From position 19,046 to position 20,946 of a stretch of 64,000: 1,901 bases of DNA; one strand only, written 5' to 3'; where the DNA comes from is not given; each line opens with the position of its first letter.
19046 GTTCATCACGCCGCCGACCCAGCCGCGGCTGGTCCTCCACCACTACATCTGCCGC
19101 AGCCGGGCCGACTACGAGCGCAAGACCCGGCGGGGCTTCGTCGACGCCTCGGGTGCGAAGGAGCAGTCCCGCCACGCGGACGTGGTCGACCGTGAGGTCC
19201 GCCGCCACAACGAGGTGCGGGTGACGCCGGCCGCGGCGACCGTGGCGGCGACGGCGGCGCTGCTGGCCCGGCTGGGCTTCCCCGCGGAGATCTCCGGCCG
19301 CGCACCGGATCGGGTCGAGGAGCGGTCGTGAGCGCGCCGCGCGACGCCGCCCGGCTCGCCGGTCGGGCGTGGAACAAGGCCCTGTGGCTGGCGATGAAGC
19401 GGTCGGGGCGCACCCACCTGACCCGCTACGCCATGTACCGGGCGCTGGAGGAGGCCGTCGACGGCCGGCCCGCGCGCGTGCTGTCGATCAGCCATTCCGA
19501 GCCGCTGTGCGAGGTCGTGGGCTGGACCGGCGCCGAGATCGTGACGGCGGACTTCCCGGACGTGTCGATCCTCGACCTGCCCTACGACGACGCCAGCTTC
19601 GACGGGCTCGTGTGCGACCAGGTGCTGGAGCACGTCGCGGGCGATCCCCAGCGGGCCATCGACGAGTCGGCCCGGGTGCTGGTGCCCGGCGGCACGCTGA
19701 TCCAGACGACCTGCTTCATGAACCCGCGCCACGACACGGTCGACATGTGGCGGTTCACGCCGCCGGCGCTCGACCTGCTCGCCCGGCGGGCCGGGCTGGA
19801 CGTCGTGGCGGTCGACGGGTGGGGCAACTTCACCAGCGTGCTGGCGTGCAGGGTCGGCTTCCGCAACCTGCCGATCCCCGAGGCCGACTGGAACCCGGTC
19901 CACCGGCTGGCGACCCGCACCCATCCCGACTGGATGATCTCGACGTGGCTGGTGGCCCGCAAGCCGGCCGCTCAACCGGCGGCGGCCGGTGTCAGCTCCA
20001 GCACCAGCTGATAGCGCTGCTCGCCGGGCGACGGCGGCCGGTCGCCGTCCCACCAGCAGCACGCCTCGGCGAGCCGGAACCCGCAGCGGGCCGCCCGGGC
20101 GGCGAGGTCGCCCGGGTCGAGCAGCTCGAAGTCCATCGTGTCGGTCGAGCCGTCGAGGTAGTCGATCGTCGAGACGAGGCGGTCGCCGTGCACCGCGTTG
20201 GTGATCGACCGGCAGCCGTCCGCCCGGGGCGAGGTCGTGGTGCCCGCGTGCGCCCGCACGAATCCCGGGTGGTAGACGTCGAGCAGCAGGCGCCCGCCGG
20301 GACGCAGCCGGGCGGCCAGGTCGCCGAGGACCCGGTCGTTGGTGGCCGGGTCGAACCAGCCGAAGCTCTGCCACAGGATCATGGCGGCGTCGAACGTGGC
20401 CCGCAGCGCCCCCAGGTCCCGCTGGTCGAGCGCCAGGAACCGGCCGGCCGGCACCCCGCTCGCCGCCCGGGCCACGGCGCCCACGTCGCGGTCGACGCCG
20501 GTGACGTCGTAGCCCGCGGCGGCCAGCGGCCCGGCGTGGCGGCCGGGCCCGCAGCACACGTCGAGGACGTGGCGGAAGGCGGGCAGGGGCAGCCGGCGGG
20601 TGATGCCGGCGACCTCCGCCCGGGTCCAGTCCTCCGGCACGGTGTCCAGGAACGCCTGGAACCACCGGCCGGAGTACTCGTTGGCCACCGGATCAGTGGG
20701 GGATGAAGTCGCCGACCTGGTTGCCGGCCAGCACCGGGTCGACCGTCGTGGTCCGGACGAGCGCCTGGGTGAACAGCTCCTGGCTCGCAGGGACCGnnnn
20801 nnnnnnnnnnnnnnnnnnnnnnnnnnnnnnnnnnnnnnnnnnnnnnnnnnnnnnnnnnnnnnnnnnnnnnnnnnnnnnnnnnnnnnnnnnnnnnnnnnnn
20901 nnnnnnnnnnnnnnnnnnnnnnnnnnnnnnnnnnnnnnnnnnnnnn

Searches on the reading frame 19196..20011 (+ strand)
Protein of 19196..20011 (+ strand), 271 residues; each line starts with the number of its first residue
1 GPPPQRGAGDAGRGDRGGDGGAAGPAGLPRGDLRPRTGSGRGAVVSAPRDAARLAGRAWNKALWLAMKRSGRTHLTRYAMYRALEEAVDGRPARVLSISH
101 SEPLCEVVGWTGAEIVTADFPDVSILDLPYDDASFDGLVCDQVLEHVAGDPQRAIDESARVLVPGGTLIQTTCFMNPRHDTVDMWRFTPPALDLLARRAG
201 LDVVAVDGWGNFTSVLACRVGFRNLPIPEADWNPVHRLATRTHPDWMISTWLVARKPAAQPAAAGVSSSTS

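Call 55: search_protein_families(library=pfam, proteins=[window:19196-20011:+], max_evalue=0.0001)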
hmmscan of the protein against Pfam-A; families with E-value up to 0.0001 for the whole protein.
window:19196-20011:+ (271 aa): 3 families
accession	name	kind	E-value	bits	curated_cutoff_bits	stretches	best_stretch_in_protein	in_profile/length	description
PF08241.18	Methyltransf_11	-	9e-12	45.9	21.2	1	93-169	19-94/95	Methyltransferase domain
PF13649.12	Methyltransf_25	-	1.2e-06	29.6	27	1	92-166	21-97/97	Methyltransferase domain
PF13847.12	Methyltransf_31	-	4.7e-05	23.5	27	1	120-173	58-112/145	Methyltransferase domain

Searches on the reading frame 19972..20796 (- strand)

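Call 55: search_protein_families(library=pfam, proteins=[window:19972-20796:-], max_evalue=0.0001)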
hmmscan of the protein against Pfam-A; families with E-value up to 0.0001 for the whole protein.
window:19972-20796:- (274 aa): 4 families
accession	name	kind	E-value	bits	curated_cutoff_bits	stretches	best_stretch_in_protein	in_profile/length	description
PF13649.12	Methyltransf_25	-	5.2e-13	49.9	27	1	77-168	1-97/97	Methyltransferase domain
PF13489.12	Methyltransf_23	-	4.5e-09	36.7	27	1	63-179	10-123/164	Methyltransferase domain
PF08241.18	Methyltransf_11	-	3.4e-08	34.4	21.2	1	78-171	1-94/95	Methyltransferase domain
PF08242.18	Methyltransf_12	-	1.6e-06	29.2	30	1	78-170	1-98/98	Methyltransferase domain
